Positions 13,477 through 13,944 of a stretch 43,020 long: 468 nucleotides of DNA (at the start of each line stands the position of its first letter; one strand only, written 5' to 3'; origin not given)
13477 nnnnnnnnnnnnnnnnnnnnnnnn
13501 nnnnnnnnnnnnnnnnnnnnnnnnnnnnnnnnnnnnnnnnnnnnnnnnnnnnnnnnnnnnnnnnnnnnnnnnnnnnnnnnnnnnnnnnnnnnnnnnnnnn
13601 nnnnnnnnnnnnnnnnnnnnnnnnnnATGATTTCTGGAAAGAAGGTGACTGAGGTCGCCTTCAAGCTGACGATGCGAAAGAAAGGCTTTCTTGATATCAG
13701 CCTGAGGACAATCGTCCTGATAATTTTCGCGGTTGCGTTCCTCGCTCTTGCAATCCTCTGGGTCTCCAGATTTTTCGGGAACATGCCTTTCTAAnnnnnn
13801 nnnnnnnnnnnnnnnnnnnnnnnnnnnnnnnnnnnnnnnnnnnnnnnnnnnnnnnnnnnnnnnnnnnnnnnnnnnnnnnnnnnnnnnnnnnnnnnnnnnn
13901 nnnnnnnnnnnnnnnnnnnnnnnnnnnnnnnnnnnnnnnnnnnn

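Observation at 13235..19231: Eight tandem pilin-like genes with DUF361-type leaders but no assembly machinery nearby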

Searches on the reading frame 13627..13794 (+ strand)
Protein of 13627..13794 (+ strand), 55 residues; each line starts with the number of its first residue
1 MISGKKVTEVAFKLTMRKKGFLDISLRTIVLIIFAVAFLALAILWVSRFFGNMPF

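Call 4: search_protein_families(library=pfam, proteins=[window:13627-13794:+], max_evalue=1)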
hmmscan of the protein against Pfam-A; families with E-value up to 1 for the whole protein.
window:13627-13794:+ (55 aa): 2 families
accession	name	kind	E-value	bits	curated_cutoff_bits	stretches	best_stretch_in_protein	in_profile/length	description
PF01102.23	Glycophorin_A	-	0.049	14.3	30.1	1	2-47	32-79/114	Glycophorin A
PF17197.9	DUF5134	-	0.1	13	29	1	27-51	100-124/152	Domain of unknown function (DUF5134)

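Call 5: search_protein_families(library=ncbifam, proteins=[window:13627-13794:+], max_evalue=1)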
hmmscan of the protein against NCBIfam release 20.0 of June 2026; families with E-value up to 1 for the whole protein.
window:13627-13794:+ (55 aa): 0 families
